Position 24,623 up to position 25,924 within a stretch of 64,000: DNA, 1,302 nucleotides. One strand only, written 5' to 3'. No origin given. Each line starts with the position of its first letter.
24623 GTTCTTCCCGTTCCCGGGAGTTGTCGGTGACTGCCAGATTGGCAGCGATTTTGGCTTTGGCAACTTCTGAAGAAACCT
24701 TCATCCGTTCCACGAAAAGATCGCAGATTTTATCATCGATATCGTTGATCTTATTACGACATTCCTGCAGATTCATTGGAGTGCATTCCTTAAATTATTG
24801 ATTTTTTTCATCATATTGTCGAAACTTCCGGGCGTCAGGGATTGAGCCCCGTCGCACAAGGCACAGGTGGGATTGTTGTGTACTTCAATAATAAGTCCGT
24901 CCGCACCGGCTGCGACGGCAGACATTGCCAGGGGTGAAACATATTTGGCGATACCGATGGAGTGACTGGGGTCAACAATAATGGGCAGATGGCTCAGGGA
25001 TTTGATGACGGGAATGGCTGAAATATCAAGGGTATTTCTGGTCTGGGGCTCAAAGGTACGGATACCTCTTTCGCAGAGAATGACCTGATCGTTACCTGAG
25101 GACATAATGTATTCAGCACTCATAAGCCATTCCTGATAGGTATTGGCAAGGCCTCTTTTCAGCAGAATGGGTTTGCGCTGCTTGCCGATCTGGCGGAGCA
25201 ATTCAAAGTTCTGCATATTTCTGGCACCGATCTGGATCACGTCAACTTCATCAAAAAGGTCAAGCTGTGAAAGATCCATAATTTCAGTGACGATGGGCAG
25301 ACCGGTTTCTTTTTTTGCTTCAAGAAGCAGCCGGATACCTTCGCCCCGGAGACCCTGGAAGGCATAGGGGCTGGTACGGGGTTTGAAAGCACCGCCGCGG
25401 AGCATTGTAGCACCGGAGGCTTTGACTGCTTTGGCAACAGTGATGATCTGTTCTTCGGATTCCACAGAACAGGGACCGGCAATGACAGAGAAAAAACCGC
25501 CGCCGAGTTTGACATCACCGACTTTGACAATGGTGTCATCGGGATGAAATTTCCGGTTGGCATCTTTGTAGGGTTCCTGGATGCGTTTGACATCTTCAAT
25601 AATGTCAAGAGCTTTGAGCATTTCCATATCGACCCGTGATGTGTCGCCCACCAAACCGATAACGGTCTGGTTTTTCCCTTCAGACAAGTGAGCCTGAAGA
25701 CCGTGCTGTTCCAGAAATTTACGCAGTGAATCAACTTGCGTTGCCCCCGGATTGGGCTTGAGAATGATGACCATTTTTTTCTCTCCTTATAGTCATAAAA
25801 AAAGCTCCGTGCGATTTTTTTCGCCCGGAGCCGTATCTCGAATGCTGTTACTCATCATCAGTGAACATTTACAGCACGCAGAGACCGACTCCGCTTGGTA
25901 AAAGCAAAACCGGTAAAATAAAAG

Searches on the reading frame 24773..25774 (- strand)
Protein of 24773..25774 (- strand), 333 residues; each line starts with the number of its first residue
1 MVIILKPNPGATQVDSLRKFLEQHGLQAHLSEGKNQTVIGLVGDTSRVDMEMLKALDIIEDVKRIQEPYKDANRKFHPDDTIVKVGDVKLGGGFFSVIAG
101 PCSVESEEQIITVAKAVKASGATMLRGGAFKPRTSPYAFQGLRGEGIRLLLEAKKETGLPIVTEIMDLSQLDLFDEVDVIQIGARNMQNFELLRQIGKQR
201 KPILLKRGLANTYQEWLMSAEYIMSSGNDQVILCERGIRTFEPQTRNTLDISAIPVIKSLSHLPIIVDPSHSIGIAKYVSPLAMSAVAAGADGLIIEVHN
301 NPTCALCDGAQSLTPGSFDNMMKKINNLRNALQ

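Call 4: search_protein_families(library=pfam, proteins=[window:24773-25774:-])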
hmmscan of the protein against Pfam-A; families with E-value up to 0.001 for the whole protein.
window:24773-25774:- (333 aa): 3 families
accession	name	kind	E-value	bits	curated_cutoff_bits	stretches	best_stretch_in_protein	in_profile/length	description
PF00793.26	DAHP_synth_1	-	4.7e-77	259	25.5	1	87-331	9-267/270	DAHP synthetase I family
PF18152.6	DAHP_snth_FXD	-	1.4e-22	79.7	27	1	1-67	1-67/67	DAHP synthase ferredoxin-like domain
PF03102.20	NeuB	-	4.2e-10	39.9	22.1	1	145-332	56-236/241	NeuB family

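Call 10: find_homologous_proteins(query=window:24776-25774:-, max_evalue=1e-40)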
Query window:24776-25774:- (333 aa): 8000 proteins with E <= 1e-40 among 8000 candidates; the best 120 are listed.
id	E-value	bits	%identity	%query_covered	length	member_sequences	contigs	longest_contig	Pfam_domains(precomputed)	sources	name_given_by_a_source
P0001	1.0e-215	733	100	100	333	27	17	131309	PF03102.21,PF18152.7,PF00793.27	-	-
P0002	1.0e-211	720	46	85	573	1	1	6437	PF03102.21,PF18152.7,PF00793.27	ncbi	-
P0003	2.0e-204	696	94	100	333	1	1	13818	PF03102.21,PF18152.7,PF00793.27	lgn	-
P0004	2.9e-204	695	94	100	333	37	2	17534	PF03102.21,PF18152.7,PF00793.27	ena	-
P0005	1.1e-199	680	91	100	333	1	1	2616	PF03102.21,PF18152.7,PF00793.27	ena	-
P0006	3.9e-199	679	90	100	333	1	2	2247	PF03102.21,PF18152.7,PF00793.27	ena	-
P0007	1.9e-197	673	90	100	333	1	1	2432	PF03102.21,PF18152.7,PF00793.27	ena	-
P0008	1.3e-195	667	89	100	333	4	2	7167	PF03102.21,PF18152.7,PF00793.27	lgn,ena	-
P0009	1.8e-194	663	89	100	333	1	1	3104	PF03102.21,PF18152.7,PF00793.27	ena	-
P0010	1.1e-193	661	89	100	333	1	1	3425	PF03102.21,PF18152.7,PF00793.27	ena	-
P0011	2.9e-193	659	88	100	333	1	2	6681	PF03102.21,PF18152.7,PF00793.27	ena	-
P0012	1.5e-192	657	88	100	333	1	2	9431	PF03102.21,PF18152.7,PF00793.27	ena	-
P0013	1.7e-188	644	86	100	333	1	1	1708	PF03102.21,PF18152.7,PF00793.27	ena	-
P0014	4.3e-188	642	86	100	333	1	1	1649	PF03102.21,PF18152.7,PF00793.27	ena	-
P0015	3.0e-187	640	86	100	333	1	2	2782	PF03102.21,PF18152.7,PF00793.27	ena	-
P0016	2.0e-186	637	85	100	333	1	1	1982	PF03102.21,PF18152.7,PF00793.27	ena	-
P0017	4.9e-185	632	85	100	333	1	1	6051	PF03102.21,PF18152.7,PF00793.27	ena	-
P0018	9.5e-185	631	85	100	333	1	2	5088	PF03102.21,PF18152.7,PF00793.27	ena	-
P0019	3.7e-184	629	84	99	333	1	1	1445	PF03102.21,PF18152.7,PF00793.27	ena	-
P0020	1.2e-183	628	84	100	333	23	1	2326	PF03102.21,PF18152.7,PF00793.27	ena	-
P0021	1.0e-179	615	84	100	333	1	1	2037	PF03102.21,PF18152.7,PF00793.27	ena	-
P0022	1.5e-178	611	81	100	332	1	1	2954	PF03102.21,PF18152.7,PF00793.27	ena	-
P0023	3.7e-162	557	74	99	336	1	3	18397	PF03102.21,PF18152.7,PF00793.27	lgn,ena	-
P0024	1.2e-161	555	97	79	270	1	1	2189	PF03102.21,PF18152.7,PF00793.27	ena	-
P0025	1.8e-161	555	73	99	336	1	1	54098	PF03102.21,PF18152.7,PF00793.27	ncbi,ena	-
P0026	2.5e-161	554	73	99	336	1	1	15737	PF03102.21,PF18152.7,PF00793.27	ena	-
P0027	4.0e-161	554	75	98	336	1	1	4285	PF03102.21,PF18152.7,PF00793.27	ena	-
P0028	1.9e-159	548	86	85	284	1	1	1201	PF03102.21,PF00793.27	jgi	jgi:3-deoxy-7-phosphoheptulonate synthase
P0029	3.1e-159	548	73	98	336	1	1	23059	PF03102.21,PF18152.7,PF00793.27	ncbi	-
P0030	7.8e-159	546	73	98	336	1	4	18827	PF03102.21,PF18152.7,PF00793.27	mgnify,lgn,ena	mgnify:CR=1 FL=1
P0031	9.8e-159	546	73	99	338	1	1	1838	PF03102.21,PF18152.7,PF00793.27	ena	-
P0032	9.9e-159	546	73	99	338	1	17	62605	PF03102.21,PF18152.7,PF00793.27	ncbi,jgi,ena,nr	ncbi:MAG: 3-deoxy-7-phosphoheptulonate synthase [Lentisphaerae bacterium]|nr:3-deoxy-7-phosphoheptul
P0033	1.5e-158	545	72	100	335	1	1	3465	PF03102.21,PF18152.7,PF00793.27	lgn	-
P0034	1.8e-158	545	73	99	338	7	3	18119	PF03102.21,PF18152.7,PF00793.27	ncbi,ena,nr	ncbi:MAG: 3-deoxy-7-phosphoheptulonate synthase [Lentisphaeria bacterium]|nr:3-deoxy-7-phosphoheptul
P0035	2.3e-158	545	73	98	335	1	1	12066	PF03102.21,PF18152.7,PF00793.27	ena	-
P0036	3.0e-158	544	72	100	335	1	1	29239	PF03102.21,PF18152.7,PF00793.27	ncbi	-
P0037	3.9e-158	544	72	100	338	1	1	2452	PF03102.21,PF18152.7,PF00793.27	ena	-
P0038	3.9e-158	544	72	100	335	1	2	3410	PF03102.21,PF18152.7,PF00793.27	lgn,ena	-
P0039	4.9e-158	544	73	99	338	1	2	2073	PF03102.21,PF18152.7,PF00793.27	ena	-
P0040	5.2e-158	544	72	100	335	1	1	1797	PF03102.21,PF18152.7,PF00793.27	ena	-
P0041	5.5e-158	543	72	100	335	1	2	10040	PF03102.21,PF18152.7,PF00793.27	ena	-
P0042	6.0e-158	543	88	83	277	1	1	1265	PF03102.21,PF18152.7,PF00793.27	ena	-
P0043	7.0e-158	543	73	99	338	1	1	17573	PF03102.21,PF18152.7,PF00793.27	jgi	-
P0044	7.6e-158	543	72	100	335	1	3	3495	PF03102.21,PF18152.7,PF00793.27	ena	-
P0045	1.1e-157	543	71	99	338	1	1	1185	PF03102.21,PF18152.7,PF00793.27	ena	-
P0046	1.4e-157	542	72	100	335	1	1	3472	PF03102.21,PF18152.7,PF00793.27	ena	-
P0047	1.7e-157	542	71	100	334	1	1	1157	PF03102.21,PF18152.7,PF00793.27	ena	-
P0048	2.3e-157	541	72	99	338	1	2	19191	PF03102.21,PF18152.7,PF00793.27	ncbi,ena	-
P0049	2.8e-157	541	72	100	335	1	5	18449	PF03102.21,PF18152.7,PF00793.27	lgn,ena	-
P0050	4.4e-157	540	71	100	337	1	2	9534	PF03102.21,PF18152.7,PF00793.27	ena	-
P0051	5.1e-157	540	70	100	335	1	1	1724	PF03102.21,PF18152.7,PF00793.27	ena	-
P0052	5.2e-157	540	71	99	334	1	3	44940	PF03102.21,PF18152.7,PF00793.27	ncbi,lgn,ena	-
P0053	5.7e-157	540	72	98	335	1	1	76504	PF03102.21,PF18152.7,PF00793.27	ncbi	-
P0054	9.0e-157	539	70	100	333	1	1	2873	PF03102.21,PF18152.7,PF00793.27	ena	-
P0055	1.2e-156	539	70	100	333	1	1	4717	PF03102.21,PF18152.7,PF00793.27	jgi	-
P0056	1.4e-156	539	71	100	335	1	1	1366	PF03102.21,PF18152.7,PF00793.27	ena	-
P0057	1.4e-156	539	71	99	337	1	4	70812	PF03102.21,PF18152.7,PF00793.27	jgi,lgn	jgi:3-deoxy-7-phosphoheptulonate synthase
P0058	1.6e-156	539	71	100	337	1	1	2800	PF03102.21,PF18152.7,PF00793.27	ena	-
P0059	1.6e-156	539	71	100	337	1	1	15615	PF03102.21,PF18152.7,PF00793.27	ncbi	-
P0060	2.1e-156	538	73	100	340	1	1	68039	PF03102.21,PF18152.7,PF00793.27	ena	-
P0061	2.3e-156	538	70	100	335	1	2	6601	PF03102.21,PF18152.7,PF00793.27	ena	-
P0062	2.6e-156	538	71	99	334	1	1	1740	PF03102.21,PF18152.7,PF00793.27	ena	-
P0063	2.6e-156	538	71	99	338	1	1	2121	PF03102.21,PF18152.7,PF00793.27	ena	-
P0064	2.6e-156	538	71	99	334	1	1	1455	PF03102.21,PF18152.7,PF00793.27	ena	-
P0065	3.0e-156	538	72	99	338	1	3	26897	PF03102.21,PF18152.7,PF00793.27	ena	-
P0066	3.6e-156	537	71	99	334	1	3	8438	PF03102.21,PF18152.7,PF00793.27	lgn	-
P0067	3.6e-156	537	71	99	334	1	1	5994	PF03102.21,PF18152.7,PF00793.27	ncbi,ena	-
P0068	5.0e-156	537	71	99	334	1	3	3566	PF03102.21,PF18152.7,PF00793.27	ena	-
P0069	5.2e-156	537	72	99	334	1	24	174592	PF03102.21,PF18152.7,PF00793.27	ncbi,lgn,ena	-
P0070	6.1e-156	537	71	99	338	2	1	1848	PF03102.21,PF18152.7,PF00793.27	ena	-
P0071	6.1e-156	537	70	100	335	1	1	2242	PF03102.21,PF18152.7,PF00793.27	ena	-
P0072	7.0e-156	537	71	99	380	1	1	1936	PF03102.21,PF18152.7,PF00793.27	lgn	-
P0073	7.2e-156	536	71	100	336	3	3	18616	PF03102.21,PF18152.7,PF00793.27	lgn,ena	-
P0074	7.5e-156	536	72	99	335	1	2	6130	PF03102.21,PF18152.7,PF00793.27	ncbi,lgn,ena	-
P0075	7.8e-156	536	72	100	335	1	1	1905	PF03102.21,PF18152.7,PF00793.27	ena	-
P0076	7.9e-156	536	71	100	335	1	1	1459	PF03102.21,PF18152.7,PF00793.27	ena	-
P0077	8.0e-156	536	71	99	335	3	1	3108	PF03102.21,PF18152.7,PF00793.27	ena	-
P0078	8.0e-156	536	70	100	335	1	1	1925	PF03102.21,PF18152.7,PF00793.27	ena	-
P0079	8.1e-156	536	71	100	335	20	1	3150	PF03102.21,PF18152.7,PF00793.27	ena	-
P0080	8.8e-156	536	70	100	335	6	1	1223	PF03102.21,PF18152.7,PF00793.27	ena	-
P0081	9.6e-156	536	70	100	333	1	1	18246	PF03102.21,PF18152.7,PF00793.27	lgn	-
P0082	1.0e-155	536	70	100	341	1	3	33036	PF03102.21,PF18152.7,PF00793.27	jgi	jgi:3-deoxy-7-phosphoheptulonate synthase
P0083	1.1e-155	536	70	100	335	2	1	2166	PF03102.21,PF18152.7,PF00793.27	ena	-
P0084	1.1e-155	536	69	100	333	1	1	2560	PF03102.21,PF18152.7,PF00793.27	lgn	-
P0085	1.2e-155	536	71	100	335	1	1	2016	PF03102.21,PF18152.7,PF00793.27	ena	-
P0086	1.2e-155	536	71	99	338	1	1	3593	PF03102.21,PF18152.7,PF00793.27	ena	-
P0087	1.3e-155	536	70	100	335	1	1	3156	PF03102.21,PF18152.7,PF00793.27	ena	-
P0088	1.3e-155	536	72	98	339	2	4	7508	PF03102.21,PF18152.7,PF00793.27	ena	-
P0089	1.3e-155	536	71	99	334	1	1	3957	PF03102.21,PF18152.7,PF00793.27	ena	-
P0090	1.5e-155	535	72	99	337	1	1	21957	PF03102.21,PF18152.7,PF00793.27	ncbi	-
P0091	1.5e-155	535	71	99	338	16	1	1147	PF03102.21,PF18152.7,PF00793.27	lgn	-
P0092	1.5e-155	535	71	98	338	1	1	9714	PF03102.21,PF18152.7,PF00793.27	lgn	-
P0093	1.6e-155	535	70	100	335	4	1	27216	PF03102.21,PF18152.7,PF00793.27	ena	-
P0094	1.6e-155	535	70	100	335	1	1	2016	PF03102.21,PF18152.7,PF00793.27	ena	-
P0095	1.7e-155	535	71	99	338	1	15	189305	PF03102.21,PF18152.7,PF00793.27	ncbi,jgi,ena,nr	ncbi:MAG: 3-deoxy-7-phosphoheptulonate synthase [Lentisphaerae bacterium]|nr:3-deoxy-7-phosphoheptul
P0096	1.8e-155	535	72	98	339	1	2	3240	PF03102.21,PF18152.7,PF00793.27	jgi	-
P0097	1.9e-155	535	71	100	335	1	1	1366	PF03102.21,PF18152.7,PF00793.27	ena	-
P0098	2.1e-155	535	71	98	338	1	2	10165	PF03102.21,PF18152.7,PF00793.27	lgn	-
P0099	2.4e-155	535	70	100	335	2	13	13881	PF03102.21,PF18152.7,PF00793.27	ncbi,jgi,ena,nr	ncbi:MAG: 3-deoxy-7-phosphoheptulonate synthase [Lentisphaerae bacterium]|nr:3-deoxy-7-phosphoheptul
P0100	2.5e-155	535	70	100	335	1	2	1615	PF03102.21,PF18152.7,PF00793.27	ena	-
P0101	2.6e-155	535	70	100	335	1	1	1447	PF03102.21,PF18152.7,PF00793.27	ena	-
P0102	2.8e-155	535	70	100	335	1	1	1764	PF03102.21,PF18152.7,PF00793.27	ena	-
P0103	2.8e-155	535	70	100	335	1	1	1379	PF03102.21,PF18152.7,PF00793.27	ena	-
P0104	2.9e-155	535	70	100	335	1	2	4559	PF03102.21,PF18152.7,PF00793.27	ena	-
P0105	2.9e-155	534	71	100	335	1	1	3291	PF03102.21,PF18152.7,PF00793.27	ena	-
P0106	3.5e-155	534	71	99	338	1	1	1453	PF03102.21,PF18152.7,PF00793.27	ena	-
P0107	3.6e-155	534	71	99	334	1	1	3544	PF03102.21,PF18152.7,PF00793.27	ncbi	-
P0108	4.1e-155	534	71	100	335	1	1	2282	PF03102.21,PF18152.7,PF00793.27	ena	-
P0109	4.6e-155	534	70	100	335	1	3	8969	PF03102.21,PF18152.7,PF00793.27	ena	-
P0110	4.6e-155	534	72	99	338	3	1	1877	PF03102.21,PF18152.7,PF00793.27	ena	-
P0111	4.7e-155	534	70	98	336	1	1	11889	PF03102.21,PF18152.7,PF00793.27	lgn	-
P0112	5.0e-155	534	71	100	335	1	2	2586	PF03102.21,PF18152.7,PF00793.27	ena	-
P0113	5.2e-155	534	69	100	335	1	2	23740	PF03102.21,PF18152.7,PF00793.27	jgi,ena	-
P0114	5.3e-155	534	70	99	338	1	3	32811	PF03102.21,PF18152.7,PF00793.27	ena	-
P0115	5.5e-155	534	71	100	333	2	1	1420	PF03102.21,PF18152.7,PF00793.27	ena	-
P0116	6.0e-155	533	70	100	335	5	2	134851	PF03102.21,PF18152.7,PF00793.27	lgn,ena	-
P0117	6.4e-155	533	71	99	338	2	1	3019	PF03102.21,PF18152.7,PF00793.27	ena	-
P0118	6.7e-155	533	71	99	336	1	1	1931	PF03102.21,PF18152.7,PF00793.27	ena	-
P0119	7.3e-155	533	70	99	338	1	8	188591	PF03102.21,PF18152.7,PF00793.27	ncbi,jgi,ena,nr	ncbi:MAG: 3-deoxy-7-phosphoheptulonate synthase [Lentisphaerae bacterium]|nr:3-deoxy-7-phosphoheptul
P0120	7.4e-155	533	71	100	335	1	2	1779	PF03102.21,PF18152.7,PF00793.27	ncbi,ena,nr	ncbi:MAG: 3-deoxy-7-phosphoheptulonate synthase [Lentisphaeria bacterium]|nr:3-deoxy-7-phosphoheptul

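Call 12: find_related_loci(query=A1, collection=genome_contigs, flank=3000)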
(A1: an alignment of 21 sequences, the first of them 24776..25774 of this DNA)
Query A1 (333 aa) in genome_contigs; peptide patterns used: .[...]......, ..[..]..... (x = any residue, [..] = any of these).
600 stretches matched a pattern (row limit reached: there are more); 597 encode a relative of the query (tblastn E <= 1e-3); the best 80 are kept; 80 distinct loci.
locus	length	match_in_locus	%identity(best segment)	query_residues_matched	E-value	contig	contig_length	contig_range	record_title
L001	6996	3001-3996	70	1-329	2e-161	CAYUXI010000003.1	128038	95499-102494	MAG TPA_asm: uncultured Oscillospiraceae bacterium isolate binchicken_co370_216 genome assembly, contig: NODE_184_length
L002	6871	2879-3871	70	1-331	1e-158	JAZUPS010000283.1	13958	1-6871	MAG: Victivallaceae bacterium isolate T1900044864_TS20190330.MAGScoT_cleanbin_000027 SGB_3120_k141_1967742, whole genome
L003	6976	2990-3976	68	1-329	2e-157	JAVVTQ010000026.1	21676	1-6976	MAG: Oscillospiraceae bacterium isolate CGS10Y2-bin32 NODE_26_length_21676_cov_4.502708, whole genome shotgun sequence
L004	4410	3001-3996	67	1-332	4e-159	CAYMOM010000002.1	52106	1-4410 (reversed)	MAG TPA_asm: uncultured Faecalibacterium sp. isolate SRP313737_co1_64 genome assembly, contig: NODE_1071_length_52106_co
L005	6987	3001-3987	67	1-329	2e-155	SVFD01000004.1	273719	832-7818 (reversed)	MAG: Lachnospiraceae bacterium isolate SIG323 NODE_74_length_273719_cov_4.818087, whole genome shotgun sequence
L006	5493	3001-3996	67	1-332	4e-155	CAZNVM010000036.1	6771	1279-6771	MAG TPA_asm: uncultured Planctomycetaceae bacterium isolate SRP098377_co2_212 genome assembly, contig: k141_3649763, who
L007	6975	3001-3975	67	1-325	2e-154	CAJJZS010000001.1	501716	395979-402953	MAG TPA_asm: uncultured Ruminococcaceae bacterium isolate ERR1190762-bin.8 genome assembly, contig: NODE_1_length_501716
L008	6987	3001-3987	71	1-329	1e-154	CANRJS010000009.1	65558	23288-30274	MAG: uncultured Clostridia bacterium isolate Lapin-022__bin13 genome assembly, contig: Lapin-022__NODE_407_length_65558_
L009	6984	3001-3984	66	1-328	4e-154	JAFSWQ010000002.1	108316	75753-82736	MAG: Clostridia bacterium isolate RGIG3541 Goat_Rumen.Co__c204919, whole genome shotgun sequence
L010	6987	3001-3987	65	1-329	3e-154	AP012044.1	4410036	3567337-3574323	Oscillibacter valericigenes Sjm18-20 DNA, complete genome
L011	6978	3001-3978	66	1-326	3e-153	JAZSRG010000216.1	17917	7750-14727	MAG: Clostridia bacterium isolate T1900044538_TS20190004.MAGScoT_cleanbin_000019 SGB_37_k141_1713303, whole genome shotg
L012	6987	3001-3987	66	1-329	4e-153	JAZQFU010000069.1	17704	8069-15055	MAG: Clostridia bacterium isolate T1900044632_TS20190098.MAGScoT_cleanbin_000015 SGB_1066_k141_1891314, whole genome sho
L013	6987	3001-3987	66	1-329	2e-152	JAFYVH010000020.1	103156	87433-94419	MAG: Clostridia bacterium isolate RGIG7454 Water_buffalos_Colon-1__c877112, whole genome shotgun sequence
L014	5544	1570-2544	68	1-325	9e-153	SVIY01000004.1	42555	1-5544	MAG: Clostridiales bacterium isolate SIG421 NODE_20006_length_42555_cov_1.506317, whole genome shotgun sequence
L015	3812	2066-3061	65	1-332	8e-158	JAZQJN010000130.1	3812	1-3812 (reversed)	MAG: Acutalibacteraceae bacterium isolate T1900044620_TS20190086.MAGScoT_cleanbin_000050 SGB_874_k141_119599, whole geno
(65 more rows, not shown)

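Call 14: find_encoding_contigs(protein=P0004, flank=3000, max_places=3)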
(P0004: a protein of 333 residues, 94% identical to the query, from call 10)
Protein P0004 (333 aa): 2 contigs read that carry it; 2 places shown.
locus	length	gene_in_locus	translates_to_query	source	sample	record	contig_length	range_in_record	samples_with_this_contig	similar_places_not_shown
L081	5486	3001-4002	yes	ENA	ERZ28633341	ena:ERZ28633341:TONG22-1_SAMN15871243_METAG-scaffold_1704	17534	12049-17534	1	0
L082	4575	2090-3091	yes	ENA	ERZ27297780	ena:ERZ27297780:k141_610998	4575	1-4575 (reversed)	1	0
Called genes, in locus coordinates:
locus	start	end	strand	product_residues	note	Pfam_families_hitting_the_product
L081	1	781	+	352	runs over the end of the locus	PF01098:FTSW_RODA_SPOVE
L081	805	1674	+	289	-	PF01937:ARMT1-like_dom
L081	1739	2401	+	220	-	PF03591:AzlC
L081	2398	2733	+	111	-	PF05437:AzlD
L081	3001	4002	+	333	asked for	PF18152:DAHP_snth_FXD, PF00793:DAHP_synth_1, PF03102:NeuB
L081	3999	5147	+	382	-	PF01817:CM_2, PF00800:PDT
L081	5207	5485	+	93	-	?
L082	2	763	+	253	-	?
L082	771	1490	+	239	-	PF03591:AzlC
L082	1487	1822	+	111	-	PF05437:AzlD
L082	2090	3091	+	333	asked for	PF18152:DAHP_snth_FXD, PF00793:DAHP_synth_1, PF03102:NeuB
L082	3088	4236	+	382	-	PF01817:CM_2, PF00800:PDT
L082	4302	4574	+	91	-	?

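Call 15: find_encoding_contigs(protein=P0012, flank=3000, max_places=3)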
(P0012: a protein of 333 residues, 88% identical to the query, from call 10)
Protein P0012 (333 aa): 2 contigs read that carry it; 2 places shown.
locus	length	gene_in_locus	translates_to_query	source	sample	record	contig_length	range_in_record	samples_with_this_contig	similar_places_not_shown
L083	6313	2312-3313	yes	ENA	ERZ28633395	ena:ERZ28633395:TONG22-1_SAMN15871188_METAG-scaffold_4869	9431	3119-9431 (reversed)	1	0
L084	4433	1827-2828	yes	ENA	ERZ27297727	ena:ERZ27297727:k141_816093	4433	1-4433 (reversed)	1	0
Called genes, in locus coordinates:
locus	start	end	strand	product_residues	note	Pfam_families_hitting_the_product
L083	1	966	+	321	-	?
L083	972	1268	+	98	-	PF03992:ABM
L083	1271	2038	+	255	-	PF02522:Antibiotic_NAT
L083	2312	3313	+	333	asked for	PF18152:DAHP_snth_FXD, PF00793:DAHP_synth_1, PF03102:NeuB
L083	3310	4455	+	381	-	PF01817:CM_2, PF00800:PDT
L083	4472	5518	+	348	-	PF00144:Beta-lactamase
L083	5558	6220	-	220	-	PF03588:Leu_Phe_trans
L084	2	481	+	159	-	?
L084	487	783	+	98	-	PF03992:ABM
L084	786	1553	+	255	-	PF02522:Antibiotic_NAT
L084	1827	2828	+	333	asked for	PF18152:DAHP_snth_FXD, PF00793:DAHP_synth_1, PF03102:NeuB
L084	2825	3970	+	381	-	PF01817:CM_2, PF00800:PDT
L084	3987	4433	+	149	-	?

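Call 17: find_encoding_contigs(protein=P0017, flank=3000, max_places=2)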
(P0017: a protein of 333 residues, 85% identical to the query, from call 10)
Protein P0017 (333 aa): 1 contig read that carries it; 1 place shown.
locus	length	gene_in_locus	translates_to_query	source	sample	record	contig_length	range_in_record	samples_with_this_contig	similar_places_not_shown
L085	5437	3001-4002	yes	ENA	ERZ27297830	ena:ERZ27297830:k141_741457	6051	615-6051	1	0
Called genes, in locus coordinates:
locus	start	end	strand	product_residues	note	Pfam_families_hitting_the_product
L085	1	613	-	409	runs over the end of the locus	?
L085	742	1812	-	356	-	PF01012:ETF, PF00766:ETF_alpha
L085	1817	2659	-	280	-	PF01012:ETF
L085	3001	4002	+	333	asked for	PF18152:DAHP_snth_FXD, PF00793:DAHP_synth_1, PF03102:NeuB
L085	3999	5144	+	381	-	PF01817:CM_2, PF00800:PDT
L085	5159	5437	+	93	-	?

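Call 18: find_encoding_contigs(protein=P0023, flank=3000, max_places=2)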
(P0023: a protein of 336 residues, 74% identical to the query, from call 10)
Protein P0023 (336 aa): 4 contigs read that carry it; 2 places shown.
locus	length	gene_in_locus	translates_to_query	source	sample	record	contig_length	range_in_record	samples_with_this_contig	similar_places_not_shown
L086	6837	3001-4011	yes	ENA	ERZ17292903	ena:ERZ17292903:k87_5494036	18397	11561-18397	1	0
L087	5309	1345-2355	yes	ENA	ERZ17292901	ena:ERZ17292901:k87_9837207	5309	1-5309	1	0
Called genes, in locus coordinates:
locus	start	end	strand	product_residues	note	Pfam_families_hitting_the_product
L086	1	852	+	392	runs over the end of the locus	PF00291:PALP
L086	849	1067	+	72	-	PF00290:Trp_syntA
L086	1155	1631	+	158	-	PF00290:Trp_syntA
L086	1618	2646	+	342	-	PF00793:DAHP_synth_1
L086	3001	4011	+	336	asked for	PF18152:DAHP_snth_FXD, PF00793:DAHP_synth_1, PF03102:NeuB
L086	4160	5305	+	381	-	PF01817:CM_2, PF00800:PDT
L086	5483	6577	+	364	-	PF01761:DHQ_synthase, PF24621:DHQS_C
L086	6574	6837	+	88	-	?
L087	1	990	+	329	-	?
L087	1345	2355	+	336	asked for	PF18152:DAHP_snth_FXD, PF00793:DAHP_synth_1, PF03102:NeuB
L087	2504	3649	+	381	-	PF01817:CM_2, PF00800:PDT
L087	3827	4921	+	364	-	PF01761:DHQ_synthase, PF24621:DHQS_C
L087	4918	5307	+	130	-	?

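Call 19: find_encoding_contigs(protein=P0008, flank=3000, max_places=2)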
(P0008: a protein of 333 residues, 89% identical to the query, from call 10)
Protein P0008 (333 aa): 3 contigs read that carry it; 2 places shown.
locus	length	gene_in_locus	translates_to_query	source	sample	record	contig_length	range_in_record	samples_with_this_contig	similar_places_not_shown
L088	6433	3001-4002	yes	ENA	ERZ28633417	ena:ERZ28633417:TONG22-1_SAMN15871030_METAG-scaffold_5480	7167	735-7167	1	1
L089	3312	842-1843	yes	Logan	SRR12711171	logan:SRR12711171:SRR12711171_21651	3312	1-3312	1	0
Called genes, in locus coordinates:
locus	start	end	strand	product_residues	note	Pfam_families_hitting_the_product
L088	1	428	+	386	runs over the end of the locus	?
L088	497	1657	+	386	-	PF00465:Fe-ADH, PF25137:ADH_Fe_C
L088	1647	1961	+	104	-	PF03992:ABM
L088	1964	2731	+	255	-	PF02522:Antibiotic_NAT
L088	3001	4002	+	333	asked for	PF18152:DAHP_snth_FXD, PF00793:DAHP_synth_1, PF03102:NeuB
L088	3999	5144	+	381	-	PF01817:CM_2, PF00800:PDT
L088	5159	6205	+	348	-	PF00144:Beta-lactamase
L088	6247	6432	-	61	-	?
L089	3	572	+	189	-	?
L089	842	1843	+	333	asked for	PF18152:DAHP_snth_FXD, PF00793:DAHP_synth_1, PF03102:NeuB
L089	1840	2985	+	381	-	PF01817:CM_2, PF00800:PDT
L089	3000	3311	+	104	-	?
